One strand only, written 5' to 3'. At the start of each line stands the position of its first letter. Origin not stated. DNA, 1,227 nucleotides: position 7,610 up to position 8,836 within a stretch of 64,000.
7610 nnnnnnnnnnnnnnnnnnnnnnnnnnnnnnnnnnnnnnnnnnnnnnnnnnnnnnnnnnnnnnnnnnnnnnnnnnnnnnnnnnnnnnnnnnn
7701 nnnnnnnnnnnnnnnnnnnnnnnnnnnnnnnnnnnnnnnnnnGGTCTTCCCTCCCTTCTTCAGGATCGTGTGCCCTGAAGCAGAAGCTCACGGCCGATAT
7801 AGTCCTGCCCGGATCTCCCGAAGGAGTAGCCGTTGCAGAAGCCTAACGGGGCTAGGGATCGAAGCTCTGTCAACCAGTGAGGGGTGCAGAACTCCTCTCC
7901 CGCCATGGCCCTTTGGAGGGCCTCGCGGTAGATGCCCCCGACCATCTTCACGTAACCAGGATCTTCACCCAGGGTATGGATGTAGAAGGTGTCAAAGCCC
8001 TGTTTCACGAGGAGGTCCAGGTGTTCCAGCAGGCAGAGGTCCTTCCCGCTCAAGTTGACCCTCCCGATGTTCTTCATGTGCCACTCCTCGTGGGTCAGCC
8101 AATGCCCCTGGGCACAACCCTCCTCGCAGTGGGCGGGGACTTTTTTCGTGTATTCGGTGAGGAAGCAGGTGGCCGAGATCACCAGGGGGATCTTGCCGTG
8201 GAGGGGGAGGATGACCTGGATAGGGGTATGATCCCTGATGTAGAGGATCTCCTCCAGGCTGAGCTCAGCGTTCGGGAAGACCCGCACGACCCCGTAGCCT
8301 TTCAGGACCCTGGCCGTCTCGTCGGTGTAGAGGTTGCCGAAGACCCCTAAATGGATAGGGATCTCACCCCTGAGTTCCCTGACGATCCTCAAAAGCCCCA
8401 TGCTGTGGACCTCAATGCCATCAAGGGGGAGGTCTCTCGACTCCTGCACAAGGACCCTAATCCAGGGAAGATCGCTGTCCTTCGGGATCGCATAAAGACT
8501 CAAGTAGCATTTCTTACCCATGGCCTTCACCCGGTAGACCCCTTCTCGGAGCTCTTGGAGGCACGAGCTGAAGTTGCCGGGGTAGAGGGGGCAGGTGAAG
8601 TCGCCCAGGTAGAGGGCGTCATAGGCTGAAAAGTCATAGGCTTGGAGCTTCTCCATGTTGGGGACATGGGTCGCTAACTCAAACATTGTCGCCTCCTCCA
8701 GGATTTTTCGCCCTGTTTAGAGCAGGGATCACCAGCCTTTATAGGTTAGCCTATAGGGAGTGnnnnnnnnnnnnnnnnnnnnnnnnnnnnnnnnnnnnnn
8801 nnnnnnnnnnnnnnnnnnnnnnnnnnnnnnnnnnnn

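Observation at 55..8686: One UbiV-like and three UbiU-like U32 proteins in one operon with a phosphotransferase and an aminotransferase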

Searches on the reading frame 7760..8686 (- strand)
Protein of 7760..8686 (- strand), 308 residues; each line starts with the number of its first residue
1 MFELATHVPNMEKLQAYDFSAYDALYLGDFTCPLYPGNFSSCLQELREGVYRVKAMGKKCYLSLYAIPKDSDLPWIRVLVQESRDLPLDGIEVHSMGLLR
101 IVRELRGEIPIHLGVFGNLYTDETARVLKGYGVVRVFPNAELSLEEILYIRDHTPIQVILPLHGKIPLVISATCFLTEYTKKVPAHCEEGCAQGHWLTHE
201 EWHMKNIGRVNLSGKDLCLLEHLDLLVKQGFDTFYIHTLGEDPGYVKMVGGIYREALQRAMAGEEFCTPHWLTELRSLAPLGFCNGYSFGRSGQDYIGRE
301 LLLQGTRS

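Call 3: search_protein_families(library=pfam, proteins=[window:7760-8686:-], max_evalue=0.01)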
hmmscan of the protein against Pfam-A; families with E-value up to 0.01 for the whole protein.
window:7760-8686:- (308 aa): 1 family
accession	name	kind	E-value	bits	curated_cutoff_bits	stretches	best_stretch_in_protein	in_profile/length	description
PF01136.24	Peptidase_U32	-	1.6e-29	103.3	22.4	1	79-293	7-232/233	Peptidase family U32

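Call 4: search_protein_families(library=ncbifam, proteins=[window:7760-8686:-], max_evalue=0.01)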
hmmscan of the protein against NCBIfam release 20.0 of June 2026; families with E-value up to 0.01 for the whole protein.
window:7760-8686:- (308 aa): 4 families
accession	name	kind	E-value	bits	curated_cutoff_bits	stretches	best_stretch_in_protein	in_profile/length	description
NF011996.0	PRK15452.1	equivalog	5.5e-25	88.1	534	2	15-184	19-188/449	prephenate-dependent tRNA uridine(34) hydroxylase TrhP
NF011991.0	PRK15447.1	equivalog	4e-16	59.3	283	1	22-296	29-298/302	U32 family peptidase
NF047965.1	quinone_UbiV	equivalog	4.6e-16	59.2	275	1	22-294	28-291/292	ubiquinone anaerobic biosynthesis protein UbiV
NF047963.1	quinone_UbiU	equivalog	4.5e-10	39.2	440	1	38-202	41-204/331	ubiquinone anaerobic biosynthesis protein UbiU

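Call 14: find_encoding_contigs(protein=window:7760-8686:-, flank=10000, max_places=6)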
Protein window:7760-8686:- (308 aa): 1 contig read that carries it; 1 place shown.
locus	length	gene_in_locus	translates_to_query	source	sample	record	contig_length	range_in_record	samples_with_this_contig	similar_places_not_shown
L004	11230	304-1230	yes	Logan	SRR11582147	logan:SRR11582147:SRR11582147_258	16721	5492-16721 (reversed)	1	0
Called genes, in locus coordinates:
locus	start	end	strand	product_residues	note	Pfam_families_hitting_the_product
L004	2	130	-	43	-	?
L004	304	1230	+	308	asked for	PF01136:Peptidase_U32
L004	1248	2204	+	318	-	PF01136:Peptidase_U32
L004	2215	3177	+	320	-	PF01136:Peptidase_U32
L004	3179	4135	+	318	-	PF09084:NMT1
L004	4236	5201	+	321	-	PF01136:Peptidase_U32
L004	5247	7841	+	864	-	PF01326:PPDK_N, PF27448:Rph_4th (weak), PF00391:PEP-utilizers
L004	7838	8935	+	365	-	PF00155:Aminotran_1_2, PF00266:Aminotran_5 (weak)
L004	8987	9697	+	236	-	PF14622:Ribonucleas_3_3, PF00636:Ribonuclease_3, PF00035:dsrm, PF24995:DSRM_2 (faint)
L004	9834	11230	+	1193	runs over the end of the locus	PF02463:SMC_N, PF13175:AAA_15, PF13476:AAA_23, PF24161:CCDC39 (faint), PF06470:SMC_hinge, PF13304:AAA_21 (weak)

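Call 19: find_homologous_proteins(query=window:7760-8686:-, max_evalue=0.00001)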
Query window:7760-8686:- (308 aa): 235 proteins with E <= 0.00001 among 1287 candidates; the best 120 are listed.
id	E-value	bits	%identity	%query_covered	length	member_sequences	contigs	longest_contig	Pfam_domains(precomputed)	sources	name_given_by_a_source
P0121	5.8e-197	671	93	100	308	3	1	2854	PF01136.26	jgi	jgi:putative protease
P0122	1.4e-181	621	85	100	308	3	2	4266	PF01136.26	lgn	-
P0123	6.3e-181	619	86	100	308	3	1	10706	PF01136.26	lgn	-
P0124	3.2e-170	583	80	99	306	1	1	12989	PF01136.26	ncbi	ncbi:MAG: peptidase U32 family protein [Candidatus Methylomirabilales bacterium]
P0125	4.2e-170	583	80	100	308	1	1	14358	PF01136.26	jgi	jgi:putative protease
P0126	3.8e-169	580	80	99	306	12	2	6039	PF01136.26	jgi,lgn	jgi:putative protease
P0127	4.6e-164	563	78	98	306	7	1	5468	PF01136.26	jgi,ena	-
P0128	1.5e-163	562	75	99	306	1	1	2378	PF01136.26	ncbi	-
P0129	3.1e-160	551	77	100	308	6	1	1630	PF01136.26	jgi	-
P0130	8.7e-157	539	73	97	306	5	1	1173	PF01136.26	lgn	-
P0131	3.3e-148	511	71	98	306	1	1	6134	PF01136.26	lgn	-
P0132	4.9e-143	494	68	97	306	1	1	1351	PF01136.26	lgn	-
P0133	2.8e-142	492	69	96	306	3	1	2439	PF01136.26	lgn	-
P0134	3.3e-141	488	67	96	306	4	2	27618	PF01136.26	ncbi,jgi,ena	-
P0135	1.1e-138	480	67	96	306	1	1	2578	PF01136.26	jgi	jgi:putative protease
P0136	1.5e-138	479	67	98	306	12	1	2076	PF01136.26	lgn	-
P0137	3.2e-136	472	66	98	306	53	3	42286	PF01136.26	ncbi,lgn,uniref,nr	ncbi:Peptidase family U32 [Candidatus Methylomirabilis lanthanidiphila]|uniref:Peptidase family U32 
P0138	1.3e-127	443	61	96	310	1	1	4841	PF01136.26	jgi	-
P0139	5.7e-117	408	56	97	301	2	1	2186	PF01136.26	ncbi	-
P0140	9.9e-117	408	57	97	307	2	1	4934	PF01136.26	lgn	-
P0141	1.8e-115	403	58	94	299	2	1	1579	PF01136.26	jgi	-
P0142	4.5e-115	402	58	97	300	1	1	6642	PF01136.26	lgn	-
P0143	1.8e-114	400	57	97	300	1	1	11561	PF01136.26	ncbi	-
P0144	2.9e-111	390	56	97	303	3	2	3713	PF01136.26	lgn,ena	-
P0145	1.2e-110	388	56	97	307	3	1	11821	PF01136.26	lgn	-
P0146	1.3e-110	388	54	97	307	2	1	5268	PF01136.26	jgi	jgi:putative protease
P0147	1.4e-110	387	54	97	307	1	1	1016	PF01136.26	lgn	-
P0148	7.4e-110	385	56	97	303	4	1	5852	PF01136.26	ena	-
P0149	2.4e-109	383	55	97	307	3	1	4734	PF01136.26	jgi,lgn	jgi:putative protease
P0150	3.1e-108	380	55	97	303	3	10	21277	PF01136.26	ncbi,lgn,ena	-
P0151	5.5e-108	379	53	99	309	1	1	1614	PF01136.26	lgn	-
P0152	1.5e-105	371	55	97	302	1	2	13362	PF01136.26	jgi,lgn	jgi:putative protease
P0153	2.4e-105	370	54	97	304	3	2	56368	PF01136.26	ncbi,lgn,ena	-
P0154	3.8e-105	370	55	97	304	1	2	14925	PF01136.26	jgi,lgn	jgi:putative protease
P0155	1.1e-104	368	56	97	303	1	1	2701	PF01136.26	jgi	jgi:putative protease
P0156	1.3e-104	368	54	97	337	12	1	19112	PF01136.26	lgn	-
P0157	2.4e-104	367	54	97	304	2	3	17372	PF01136.26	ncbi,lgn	-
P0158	3.1e-104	367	53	97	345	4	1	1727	PF01136.26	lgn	-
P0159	3.9e-104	366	55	97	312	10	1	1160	PF01136.26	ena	-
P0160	1.6e-103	364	53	99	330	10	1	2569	PF01136.26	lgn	-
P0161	3.5e-103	363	54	97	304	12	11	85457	PF01136.26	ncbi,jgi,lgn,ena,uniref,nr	ncbi:peptidase U32 family protein [Rhodoblastus sp.]|jgi:putative protease|uniref:peptidase U32 fami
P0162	3.6e-103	363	52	97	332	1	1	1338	PF01136.26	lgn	-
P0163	4.5e-103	363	52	97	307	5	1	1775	PF01136.26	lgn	-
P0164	8.0e-103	362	54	97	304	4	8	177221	PF01136.26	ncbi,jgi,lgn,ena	jgi:putative protease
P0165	9.5e-103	362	54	97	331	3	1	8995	PF01136.26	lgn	-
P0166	1.1e-102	361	54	97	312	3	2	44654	PF01136.26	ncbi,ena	-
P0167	1.2e-102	361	54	97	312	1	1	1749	PF01136.26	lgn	-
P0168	1.3e-102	361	52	99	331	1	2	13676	PF01136.26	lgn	-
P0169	1.3e-102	361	52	98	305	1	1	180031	PF01136.26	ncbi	-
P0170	1.4e-102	361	54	97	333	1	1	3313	PF01136.26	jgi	jgi:putative protease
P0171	1.8e-102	361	54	97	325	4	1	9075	PF01136.26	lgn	-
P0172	2.3e-102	360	52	97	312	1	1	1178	PF01136.26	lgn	-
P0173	2.9e-102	360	54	98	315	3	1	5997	PF01136.26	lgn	-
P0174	3.6e-102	360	53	97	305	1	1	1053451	PF01136.26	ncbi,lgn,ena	-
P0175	4.1e-102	360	54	97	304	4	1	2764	PF01136.26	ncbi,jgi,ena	-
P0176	6.3e-102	359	54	97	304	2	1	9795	PF01136.26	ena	-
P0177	6.9e-102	359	54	97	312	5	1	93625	PF01136.26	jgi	jgi:putative protease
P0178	8.2e-102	359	53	96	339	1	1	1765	PF01136.26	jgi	jgi:putative protease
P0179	8.4e-102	359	53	97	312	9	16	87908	PF01136.26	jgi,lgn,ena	-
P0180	1.1e-101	358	54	97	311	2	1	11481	PF01136.26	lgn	-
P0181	1.2e-101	358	54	97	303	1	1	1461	PF01136.26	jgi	jgi:putative protease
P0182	1.3e-101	358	52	99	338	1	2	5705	PF01136.26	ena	-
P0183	1.5e-101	358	53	97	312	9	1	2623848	PF01136.26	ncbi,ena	-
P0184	2.8e-101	357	53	97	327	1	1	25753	PF01136.26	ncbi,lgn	ncbi:MAG: peptidase U32 family protein [Georgfuchsia sp.]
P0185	3.6e-101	356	54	97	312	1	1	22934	PF01136.26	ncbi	-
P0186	5.1e-101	356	52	97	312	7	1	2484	PF01136.26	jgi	-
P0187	7.9e-101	355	51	97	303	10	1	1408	PF01136.26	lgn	-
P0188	8.3e-101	355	55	97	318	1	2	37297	PF01136.26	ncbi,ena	-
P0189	1.1e-100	355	53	97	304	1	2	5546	PF01136.26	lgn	-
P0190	1.8e-100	354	54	97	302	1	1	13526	PF01136.26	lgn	-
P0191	1.9e-100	354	52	97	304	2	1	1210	PF01136.26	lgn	-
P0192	2.1e-100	354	53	97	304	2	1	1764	PF01136.26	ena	-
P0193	2.3e-100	354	53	97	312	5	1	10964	PF01136.26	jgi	-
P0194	2.7e-100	354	53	97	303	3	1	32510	PF01136.26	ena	-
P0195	6.4e-100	352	53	96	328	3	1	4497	PF01136.26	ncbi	ncbi:MAG TPA: peptidase U32 family protein [Rhodocyclaceae bacterium]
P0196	8.7e-100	352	53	97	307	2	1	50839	PF01136.26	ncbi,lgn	-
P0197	2.2e-99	351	53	97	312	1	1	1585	PF01136.26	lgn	-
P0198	4.3e-99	350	49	97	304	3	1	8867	PF01136.26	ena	-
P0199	6.0e-99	349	52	97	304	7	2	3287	PF01136.26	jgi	jgi:putative protease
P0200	7.1e-99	349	52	97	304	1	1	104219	PF01136.26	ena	-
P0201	7.2e-99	349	53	97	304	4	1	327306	PF01136.26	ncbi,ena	-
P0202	9.8e-99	348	53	97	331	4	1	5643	PF01136.26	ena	-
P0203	1.3e-98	348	53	97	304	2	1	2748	PF01136.26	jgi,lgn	-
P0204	1.4e-98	348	52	97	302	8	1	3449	PF01136.26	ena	-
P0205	2.1e-98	347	54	97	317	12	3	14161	PF01136.26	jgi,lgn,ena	-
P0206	5.0e-98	346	53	97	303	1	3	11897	PF01136.26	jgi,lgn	-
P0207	7.5e-98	346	53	97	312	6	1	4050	PF01136.26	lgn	-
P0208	8.3e-98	345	52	96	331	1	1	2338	PF01136.26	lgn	-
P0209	1.5e-97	345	50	97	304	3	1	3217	PF01136.26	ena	-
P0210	3.2e-97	344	52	97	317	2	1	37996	PF01136.26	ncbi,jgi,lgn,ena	-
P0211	6.5e-97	343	52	97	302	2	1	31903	PF01136.26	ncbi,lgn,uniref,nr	ncbi:peptidase U32 family protein [Thiorhodococcus minor]|uniref:U32 family peptidase n=1 Tax=Thiorh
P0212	9.0e-97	342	54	97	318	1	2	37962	PF01136.26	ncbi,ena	-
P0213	9.5e-97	342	51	97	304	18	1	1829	PF01136.26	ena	-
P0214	1.4e-96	341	50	97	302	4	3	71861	PF01136.26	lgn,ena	-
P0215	4.0e-96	340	51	96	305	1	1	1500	PF01136.26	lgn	-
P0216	4.4e-96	340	52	97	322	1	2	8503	PF01136.26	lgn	-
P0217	5.2e-96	340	49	97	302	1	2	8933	PF01136.26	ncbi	-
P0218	3.9e-95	337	51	97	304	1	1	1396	PF01136.26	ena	-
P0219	6.8e-95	336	52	97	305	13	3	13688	PF01136.26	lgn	-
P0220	6.9e-95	336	51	97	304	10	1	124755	PF01136.26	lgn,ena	-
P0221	6.9e-95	336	51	97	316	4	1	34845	PF01136.26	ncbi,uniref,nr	ncbi:MAG TPA: peptidase U32 family protein [Aromatoleum sp.]|uniref:peptidase U32 family protein n=1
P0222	8.8e-95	336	51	97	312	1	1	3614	PF01136.26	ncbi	-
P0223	9.2e-95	335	51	97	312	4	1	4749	PF01136.26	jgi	-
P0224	9.5e-95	335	50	97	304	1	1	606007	PF01136.26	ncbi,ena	-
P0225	9.7e-95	335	50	97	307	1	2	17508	PF01136.26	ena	-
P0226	1.0e-94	335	52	97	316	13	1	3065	PF01136.26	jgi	jgi:putative protease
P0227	1.1e-94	335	50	97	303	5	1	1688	PF01136.26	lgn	-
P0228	1.6e-94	335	51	97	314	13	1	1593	PF01136.26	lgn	-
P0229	2.4e-94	334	52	97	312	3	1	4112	PF01136.26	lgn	-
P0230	2.7e-94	334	50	97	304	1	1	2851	PF01136.26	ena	-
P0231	2.7e-94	334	50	97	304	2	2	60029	PF01136.26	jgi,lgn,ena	-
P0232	2.9e-94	334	51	97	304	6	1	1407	PF01136.26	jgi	jgi:putative protease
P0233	3.3e-94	334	53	97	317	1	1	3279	PF01136.26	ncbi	-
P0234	3.4e-94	334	51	97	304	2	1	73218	PF01136.26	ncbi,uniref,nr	ncbi:putative protease [Rhodoblastus acidophilus]|uniref:peptidase U32 family protein n=1 Tax=Rhodob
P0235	6.0e-94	333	51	97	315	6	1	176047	PF01136.26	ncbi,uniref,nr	ncbi:peptidase U32 family protein [Aromatoleum evansii]|uniref:peptidase U32 family protein n=1 Tax=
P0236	6.1e-94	333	52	97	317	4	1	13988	PF01136.26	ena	-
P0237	7.9e-94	332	49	97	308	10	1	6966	PF01136.26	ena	-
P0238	1.1e-93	332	52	97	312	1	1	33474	PF01136.26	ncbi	-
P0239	3.2e-93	330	51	97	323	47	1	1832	PF01136.26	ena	-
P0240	3.2e-93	330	52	97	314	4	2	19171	PF01136.26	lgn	-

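Call 22: find_related_loci(query=A2, collection=genome_contigs, flank=10000)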
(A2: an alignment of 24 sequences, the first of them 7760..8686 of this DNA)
Query A2 (308 aa) in genome_contigs; peptide patterns used: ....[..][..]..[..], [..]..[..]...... (x = any residue, [..] = any of these).
82 stretches matched a pattern; 65 encode a relative of the query (tblastn E <= 1e-3); 65 distinct loci.
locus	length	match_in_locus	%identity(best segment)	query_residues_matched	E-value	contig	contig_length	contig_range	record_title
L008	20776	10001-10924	87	1-308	6e-178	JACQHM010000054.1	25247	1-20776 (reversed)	MAG: Candidatus Methylomirabilota bacterium isolate NC_groundwater_1099_Ag_S2p5_61_69 S_2p5_S6_coassembly_k141_774199, w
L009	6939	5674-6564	68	1-297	7e-142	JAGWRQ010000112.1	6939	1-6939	MAG: Candidatus Methylomirabilota bacterium isolate REEB33 contig-150_14445, whole genome shotgun sequence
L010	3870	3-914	65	3-306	1e-141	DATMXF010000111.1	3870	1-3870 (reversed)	MAG TPA_asm: Patescibacteria group bacterium isolate SMAG_U13113 k141_120792, whole genome shotgun sequence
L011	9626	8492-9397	65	1-302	5e-137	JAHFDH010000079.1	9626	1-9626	MAG: Candidatus Methylomirabilota bacterium isolate nzgw240 NODE_18421_length_9627_cov_4.995266, whole genome shotgun se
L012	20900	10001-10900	54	1-299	3e-112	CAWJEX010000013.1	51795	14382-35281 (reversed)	MAG: uncultured Alphaproteobacteria bacterium isolate MFD09222.bin.1.102 genome assembly, contig: contig_203185, whole g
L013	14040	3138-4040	55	1-298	2e-111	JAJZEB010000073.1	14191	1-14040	MAG: Proteobacteria bacterium isolate JA6.bin34 NODE_2105_length_14191_cov_3.718572, whole genome shotgun sequence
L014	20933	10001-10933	55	1-299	2e-109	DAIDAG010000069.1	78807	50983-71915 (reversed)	MAG TPA_asm: Sideroxydans sp. isolate clean1836 k141_1969, whole genome shotgun sequence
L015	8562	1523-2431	54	1-299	5e-109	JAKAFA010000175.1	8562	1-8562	MAG: Proteobacteria bacterium isolate WY1.bin62 NODE_13636_length_8562_cov_1.879787, whole genome shotgun sequence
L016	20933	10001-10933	53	1-299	4e-107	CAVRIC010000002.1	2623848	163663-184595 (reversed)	MAG: uncultured delta proteobacterium isolate MFD05674.bin.2.49 genome assembly, contig: contig_45111, whole genome shot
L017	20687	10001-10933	54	1-299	5e-107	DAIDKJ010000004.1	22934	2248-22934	MAG TPA_asm: Ferrovum sp. isolate clean404 NODE_4_length_22934_cov_3.408015, whole genome shotgun sequence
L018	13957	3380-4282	53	1-298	6e-107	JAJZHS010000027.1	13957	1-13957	MAG: Proteobacteria bacterium isolate LL7.bin65 NODE_4557_length_13957_cov_1.795228, whole genome shotgun sequence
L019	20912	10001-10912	53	1-299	7e-107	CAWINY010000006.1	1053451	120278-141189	MAG: uncultured Acidobacteriota bacterium isolate MFD01299.bin.1.190 genome assembly, contig: contig_39805, whole genome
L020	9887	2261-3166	54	1-298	2e-106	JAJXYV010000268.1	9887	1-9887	MAG: Proteobacteria bacterium isolate BP7.bin16 NODE_12129_length_9887_cov_16.713934, whole genome shotgun sequence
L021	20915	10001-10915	53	1-300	5e-106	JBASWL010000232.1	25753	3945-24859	MAG: Georgfuchsia sp. isolate MFD12902_ilm_asm_bin13 k127_119084, whole genome shotgun sequence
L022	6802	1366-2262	52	1-298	3e-106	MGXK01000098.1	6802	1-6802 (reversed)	MAG: Gammaproteobacteria bacterium RBG_16_51_14 RBG_16_scaffold_45144, whole genome shotgun sequence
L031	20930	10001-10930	52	1-298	1e-102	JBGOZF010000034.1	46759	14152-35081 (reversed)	MAG: Rhodocyclaceae bacterium isolate OBJ_0618_130150_23 k141_3683444_length_46759_cov_13.9899, whole genome shotgun seq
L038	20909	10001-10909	51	1-299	8e-101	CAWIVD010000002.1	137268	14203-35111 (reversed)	MAG: uncultured Alphaproteobacteria bacterium isolate MFD01689.bin.1.60 genome assembly, contig: contig_10261, whole gen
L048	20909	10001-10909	51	1-299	2e-99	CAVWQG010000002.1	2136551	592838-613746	MAG: uncultured Alphaproteobacteria bacterium isolate MFD09495.bin.1.3 genome assembly, contig: contig_130, whole genome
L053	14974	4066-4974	51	1-299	6e-99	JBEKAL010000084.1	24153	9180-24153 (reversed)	MAG: Roseiarcus sp. isolate SPRUCE 111 SPRUCE_111_84, whole genome shotgun sequence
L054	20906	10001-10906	50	1-299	9e-99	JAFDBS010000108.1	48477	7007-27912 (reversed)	MAG: Deltaproteobacteria bacterium isolate MB1D_Bin_3 MB1D_Bin_3_MB1D_0306_000000859073, whole genome shotgun sequence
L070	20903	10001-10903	57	1-298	6e-116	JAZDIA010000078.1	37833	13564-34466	MAG: Pseudomonadota bacterium isolate MEGAHIT-group-0.38 k141_6832090, whole genome shotgun sequence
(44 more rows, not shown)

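Call 43: search_protein_families(library=pfam, proteins=[L031:3179-4096:-, L031:2453-3166:-, L031:2193-2657:-, L031:1081-2196:-, L031:4442-5428:+, L031:5425-6765:+, L031:6770-7411:+, L017:17225-18082:-, L019:16527-17351:+, L054:6553-7053:+], max_evalue=0.001)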
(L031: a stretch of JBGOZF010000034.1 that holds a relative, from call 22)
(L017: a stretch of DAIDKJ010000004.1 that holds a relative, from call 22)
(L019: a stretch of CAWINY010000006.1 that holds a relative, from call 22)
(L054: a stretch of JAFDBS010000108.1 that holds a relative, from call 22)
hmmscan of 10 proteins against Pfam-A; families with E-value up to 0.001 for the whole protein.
L031:3179-4096:- (305 aa): 1 family
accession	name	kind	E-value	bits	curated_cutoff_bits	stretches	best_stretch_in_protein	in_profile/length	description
PF12706.13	Lactamase_B_2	-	2e-45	155.3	27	1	51-272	2-200/200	Beta-lactamase superfamily domain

L031:2453-3166:- (237 aa): 1 family
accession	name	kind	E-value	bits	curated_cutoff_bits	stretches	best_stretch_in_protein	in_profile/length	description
PF03070.21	TENA_THI-4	-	1.1e-48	166.2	22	1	18-227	2-209/210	TENA/THI-4/PQQC family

L031:2193-2657:- (154 aa): 1 family
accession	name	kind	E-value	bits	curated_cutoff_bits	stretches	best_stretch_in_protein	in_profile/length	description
PF05402.18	PqqD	-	4.3e-16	59.4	23.4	1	90-151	2-67/67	Coenzyme PQQ synthesis protein D (PqqD)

L031:1081-2196:- (371 aa): 2 families
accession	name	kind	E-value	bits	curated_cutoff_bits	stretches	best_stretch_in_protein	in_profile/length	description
PF04055.27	Radical_SAM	-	2.2e-24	86.9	29.5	1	14-168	3-165/166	Radical SAM superfamily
PF13186.11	SPASM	-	1.1e-07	32.4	21.5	1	237-303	1-67/67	Iron-sulfur cluster-binding domain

L031:4442-5428:+ (328 aa): 3 families
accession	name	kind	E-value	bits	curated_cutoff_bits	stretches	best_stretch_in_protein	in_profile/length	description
PF00561.26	Abhydrolase_1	-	1.2e-30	107.4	25.8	1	41-304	2-242/245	alpha/beta hydrolase fold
PF12146.15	Hydrolase_4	-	7.4e-13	48.8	27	1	66-300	32-232/239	Serine aminopeptidase, S33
PF12697.13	Abhydrolase_6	-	1.4e-08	36.1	26.3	1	42-304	1-208/217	Alpha/beta hydrolase family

L031:5425-6765:+ (446 aa): 4 families
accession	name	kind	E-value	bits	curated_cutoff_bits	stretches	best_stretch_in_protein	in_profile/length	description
PF02518.31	HATPase_c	-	2.1e-13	51.1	26.4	1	357-445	4-109/111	Histidine kinase-, DNA gyrase B-, and HSP90-like ATPase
PF00672.30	HAMP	-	1.5e-10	41.6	25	1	164-215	1-52/53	HAMP domain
PF07730.19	HisKA_3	-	1.8e-09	38.4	24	1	248-312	1-65/68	Histidine kinase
PF16448.10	LapD_MoxY_N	-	0.00073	19.9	25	0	60-141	42-124/124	LapD/MoxY periplasmic domain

L031:6770-7411:+ (213 aa): 5 families
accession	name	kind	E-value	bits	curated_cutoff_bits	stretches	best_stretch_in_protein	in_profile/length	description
PF00072.30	Response_reg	-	6.3e-26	91.2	30.2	1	7-119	1-111/111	Response regulator receiver domain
PF00196.25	GerE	-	1.8e-16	59.9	23.5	1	150-205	2-57/57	Bacterial regulatory proteins, luxR family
PF08281.18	Sigma70_r4_2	-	1.2e-05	25.2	25.7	1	149-193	9-54/54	Sigma-70, region 4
PF14493.12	HTH_40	-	8.1e-05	23.3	27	1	163-192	10-39/89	Helix-turn-helix domain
PF13936.12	HTH_38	-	0.00017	21.7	27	1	158-186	13-41/44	Helix-turn-helix domain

L017:17225-18082:- (285 aa): 1 family
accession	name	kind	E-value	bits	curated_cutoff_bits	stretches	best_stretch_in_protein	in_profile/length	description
PF01557.24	FAA_hydrolase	-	7.6e-71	238.6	23.9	1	72-275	1-210/214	Fumarylacetoacetate (FAA) hydrolase C-terminal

L019:16527-17351:+ (274 aa): 4 families
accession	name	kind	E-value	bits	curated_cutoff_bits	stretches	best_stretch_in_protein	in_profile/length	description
PF13561.12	adh_short_C2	-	2.4e-54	184.8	27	1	15-256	1-234/236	Enoyl-(Acyl carrier protein) reductase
PF00106.31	adh_short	-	2e-46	158.4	26.6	1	9-200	1-188/195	short chain dehydrogenase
PF08659.16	KR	-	2.3e-07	31.4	22.6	1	16-124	6-117/180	KR domain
PF01370.27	Epimerase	-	0.00023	21.1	20.9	0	17-221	5-198/240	NAD dependent epimerase/dehydratase family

L054:6553-7053:+ (166 aa): 2 families
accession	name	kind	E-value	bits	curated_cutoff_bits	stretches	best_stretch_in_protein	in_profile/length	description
PF00782.25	DSPc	-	8.7e-14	51.9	33.5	1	31-146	10-131/133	Dual specificity phosphatase, catalytic domain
PF22785.1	Tc-R-P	-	1.2e-05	26.3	27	1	32-111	15-102/106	Polymorphic toxin system, DSP-PTPase phosphatase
